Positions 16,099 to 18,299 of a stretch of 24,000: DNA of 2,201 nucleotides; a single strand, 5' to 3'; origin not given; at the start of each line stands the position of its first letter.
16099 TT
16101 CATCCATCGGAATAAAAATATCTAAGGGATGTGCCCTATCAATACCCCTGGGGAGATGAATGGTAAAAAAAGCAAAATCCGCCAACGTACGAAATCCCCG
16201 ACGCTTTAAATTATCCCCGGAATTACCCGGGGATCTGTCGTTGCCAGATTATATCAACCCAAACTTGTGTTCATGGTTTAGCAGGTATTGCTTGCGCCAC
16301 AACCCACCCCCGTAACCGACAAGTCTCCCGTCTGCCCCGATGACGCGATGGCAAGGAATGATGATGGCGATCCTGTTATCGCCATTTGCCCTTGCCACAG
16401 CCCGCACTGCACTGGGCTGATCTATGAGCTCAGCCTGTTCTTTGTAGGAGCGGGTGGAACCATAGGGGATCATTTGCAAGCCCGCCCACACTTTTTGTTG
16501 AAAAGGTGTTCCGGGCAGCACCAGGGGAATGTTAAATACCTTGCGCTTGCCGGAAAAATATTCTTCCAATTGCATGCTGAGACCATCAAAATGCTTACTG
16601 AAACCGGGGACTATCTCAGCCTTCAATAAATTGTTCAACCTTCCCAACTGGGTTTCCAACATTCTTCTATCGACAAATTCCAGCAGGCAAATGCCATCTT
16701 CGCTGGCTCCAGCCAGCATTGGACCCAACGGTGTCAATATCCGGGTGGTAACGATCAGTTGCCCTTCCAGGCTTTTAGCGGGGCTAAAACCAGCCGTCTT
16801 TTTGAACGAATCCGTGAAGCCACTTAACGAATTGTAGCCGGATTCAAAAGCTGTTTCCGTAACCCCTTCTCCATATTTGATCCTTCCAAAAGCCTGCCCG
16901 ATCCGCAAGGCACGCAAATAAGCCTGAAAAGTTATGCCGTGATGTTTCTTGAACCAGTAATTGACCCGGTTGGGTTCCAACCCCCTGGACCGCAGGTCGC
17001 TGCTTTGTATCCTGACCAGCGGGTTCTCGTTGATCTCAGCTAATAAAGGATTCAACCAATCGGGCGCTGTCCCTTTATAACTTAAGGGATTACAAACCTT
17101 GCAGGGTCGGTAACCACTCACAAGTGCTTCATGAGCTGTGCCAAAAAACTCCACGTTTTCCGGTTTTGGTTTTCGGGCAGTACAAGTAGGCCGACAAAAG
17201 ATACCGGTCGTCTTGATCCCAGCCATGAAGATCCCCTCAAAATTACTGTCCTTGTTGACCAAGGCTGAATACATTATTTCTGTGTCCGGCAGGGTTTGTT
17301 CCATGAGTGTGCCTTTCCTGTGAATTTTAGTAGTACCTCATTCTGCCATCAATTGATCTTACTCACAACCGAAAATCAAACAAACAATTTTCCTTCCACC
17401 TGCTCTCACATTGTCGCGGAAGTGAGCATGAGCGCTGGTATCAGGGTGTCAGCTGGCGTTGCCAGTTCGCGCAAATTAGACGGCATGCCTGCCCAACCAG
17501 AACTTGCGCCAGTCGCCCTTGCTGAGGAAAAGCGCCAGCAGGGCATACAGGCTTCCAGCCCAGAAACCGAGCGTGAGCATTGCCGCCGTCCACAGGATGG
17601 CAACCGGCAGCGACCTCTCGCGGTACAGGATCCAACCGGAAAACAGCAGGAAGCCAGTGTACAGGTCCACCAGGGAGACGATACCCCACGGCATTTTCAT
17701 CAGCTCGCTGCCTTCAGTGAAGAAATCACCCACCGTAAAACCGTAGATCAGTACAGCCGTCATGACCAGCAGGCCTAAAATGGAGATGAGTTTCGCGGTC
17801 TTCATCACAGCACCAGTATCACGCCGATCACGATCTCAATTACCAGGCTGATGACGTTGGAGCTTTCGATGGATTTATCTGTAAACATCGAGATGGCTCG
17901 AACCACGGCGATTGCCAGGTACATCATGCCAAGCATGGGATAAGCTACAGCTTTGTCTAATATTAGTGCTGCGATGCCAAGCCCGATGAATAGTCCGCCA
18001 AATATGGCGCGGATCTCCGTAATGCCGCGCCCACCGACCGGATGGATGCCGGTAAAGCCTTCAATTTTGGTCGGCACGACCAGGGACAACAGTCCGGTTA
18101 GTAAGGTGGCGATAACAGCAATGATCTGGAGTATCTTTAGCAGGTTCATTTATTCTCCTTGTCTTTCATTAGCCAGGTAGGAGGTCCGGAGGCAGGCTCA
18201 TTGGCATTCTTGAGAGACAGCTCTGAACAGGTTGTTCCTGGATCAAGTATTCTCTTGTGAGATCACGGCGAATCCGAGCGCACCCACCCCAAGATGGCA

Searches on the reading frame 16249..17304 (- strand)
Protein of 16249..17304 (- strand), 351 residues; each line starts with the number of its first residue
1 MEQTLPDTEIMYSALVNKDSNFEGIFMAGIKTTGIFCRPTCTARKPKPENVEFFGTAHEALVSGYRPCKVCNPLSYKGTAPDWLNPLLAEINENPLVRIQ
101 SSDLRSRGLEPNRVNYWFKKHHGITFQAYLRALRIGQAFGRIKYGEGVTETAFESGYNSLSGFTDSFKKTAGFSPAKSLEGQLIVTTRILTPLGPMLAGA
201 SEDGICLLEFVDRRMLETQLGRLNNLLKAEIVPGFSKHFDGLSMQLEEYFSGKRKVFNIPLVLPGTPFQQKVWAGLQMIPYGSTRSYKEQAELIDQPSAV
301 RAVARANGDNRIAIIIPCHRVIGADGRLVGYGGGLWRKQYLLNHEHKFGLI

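Call 3: search_protein_families(library=pfam, proteins=[window:16249-17304:-], max_evalue=0.01)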
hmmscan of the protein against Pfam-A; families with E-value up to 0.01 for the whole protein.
window:16249-17304:- (351 aa): 4 families
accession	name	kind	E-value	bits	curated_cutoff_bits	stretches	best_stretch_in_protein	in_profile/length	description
PF01035.26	DNA_binding_1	-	3.9e-32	110.4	27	1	267-346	1-80/81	6-O-methylguanine DNA methyltransferase, DNA binding domain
PF02805.21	Ada_Zn_binding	-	9.4e-28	96.4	23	1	11-73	2-64/65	Metal binding domain of Ada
PF12833.13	HTH_18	-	3.6e-14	53.3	33.6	1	108-177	6-76/80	Helix-turn-helix domain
PF02870.21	Methyltransf_1N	-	1.7e-06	28.9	21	1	189-261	6-69/71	6-O-methylguanine DNA methyltransferase, ribonuclease-like domain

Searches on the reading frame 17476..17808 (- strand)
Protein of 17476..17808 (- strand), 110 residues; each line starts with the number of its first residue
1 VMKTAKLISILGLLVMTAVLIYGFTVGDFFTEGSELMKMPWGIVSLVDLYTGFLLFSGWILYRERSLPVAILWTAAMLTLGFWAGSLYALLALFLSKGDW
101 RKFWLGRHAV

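Call 3: search_protein_families(library=pfam, proteins=[window:17476-17808:-], max_evalue=0.01)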
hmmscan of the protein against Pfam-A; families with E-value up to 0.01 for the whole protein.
window:17476-17808:- (110 aa): 1 family
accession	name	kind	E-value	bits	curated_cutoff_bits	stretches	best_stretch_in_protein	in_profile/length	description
PF07343.16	DUF1475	-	3.8e-05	24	22.3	1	10-95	16-98/236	Protein of unknown function (DUF1475)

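Call 21: search_protein_families(library=pfam, proteins=[window:17476-17808:-], max_evalue=10)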
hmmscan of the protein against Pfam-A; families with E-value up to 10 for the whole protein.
window:17476-17808:- (110 aa): 5 families
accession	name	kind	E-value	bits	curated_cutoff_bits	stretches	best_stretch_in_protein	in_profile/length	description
PF07343.16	DUF1475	-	3.8e-05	24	22.3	1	10-95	16-98/236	Protein of unknown function (DUF1475)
PF11118.13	DUF2627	-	0.025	15.6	22.4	1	6-65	2-65/76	Protein of unknown function (DUF2627)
PF04588.18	HIG_1_N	-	0.094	13.4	22.4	1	67-84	5-22/52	Hypoxia induced protein conserved region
PF10841.13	DUF2644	-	0.14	12.9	22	1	4-24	12-32/59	Protein of unknown function (DUF2644)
PF11833.13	CPP1-like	-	2.8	8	28.4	1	49-90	122-163/196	Protein CHAPERONE-LIKE PROTEIN OF POR1-like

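Call 58: search_protein_families(library=ncbifam, proteins=[window:17476-17808:-], max_evalue=0.001)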
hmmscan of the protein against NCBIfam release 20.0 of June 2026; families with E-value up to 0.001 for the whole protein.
window:17476-17808:- (110 aa): 0 families

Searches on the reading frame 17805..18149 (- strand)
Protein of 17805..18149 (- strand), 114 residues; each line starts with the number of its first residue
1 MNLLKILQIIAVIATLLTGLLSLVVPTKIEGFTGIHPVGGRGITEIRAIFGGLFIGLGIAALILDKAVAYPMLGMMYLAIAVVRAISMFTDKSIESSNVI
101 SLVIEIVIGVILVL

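Call 3: search_protein_families(library=pfam, proteins=[window:17805-18149:-], max_evalue=0.01)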
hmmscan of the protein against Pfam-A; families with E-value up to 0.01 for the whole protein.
window:17805-18149:- (114 aa): 1 family
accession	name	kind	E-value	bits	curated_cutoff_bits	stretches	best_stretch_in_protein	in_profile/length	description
PF14248.12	DUF4345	-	3e-07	30.9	26.5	1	4-114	2-117/119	Domain of unknown function (DUF4345)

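Call 21: search_protein_families(library=pfam, proteins=[window:17805-18149:-], max_evalue=10)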
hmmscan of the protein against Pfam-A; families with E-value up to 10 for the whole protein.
window:17805-18149:- (114 aa): 4 families
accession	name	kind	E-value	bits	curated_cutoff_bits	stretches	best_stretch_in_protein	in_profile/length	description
PF14248.12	DUF4345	-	3e-07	30.9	26.5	1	4-114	2-117/119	Domain of unknown function (DUF4345)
PF05251.17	Ost5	-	0.53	11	27.4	1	69-111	11-53/73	Oligosaccharyltransferase subunit 5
PF11120.13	CBP_BcsF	-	0.67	10.4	23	1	1-20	1-20/60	Cellulose biosynthesis protein BcsF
PF09858.14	DUF2085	-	1.8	9.5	25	2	14-61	44-89/90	Predicted membrane protein (DUF2085)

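Call 58: search_protein_families(library=ncbifam, proteins=[window:17805-18149:-], max_evalue=0.001)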
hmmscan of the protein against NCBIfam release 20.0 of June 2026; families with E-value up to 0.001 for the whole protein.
window:17805-18149:- (114 aa): 1 family
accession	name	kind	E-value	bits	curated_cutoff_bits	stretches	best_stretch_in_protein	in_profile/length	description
NF051484.1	AGROH133_08824_fam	exception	2e-14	53.9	120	1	7-110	13-118/126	AGROH133_08824 family phage infection protein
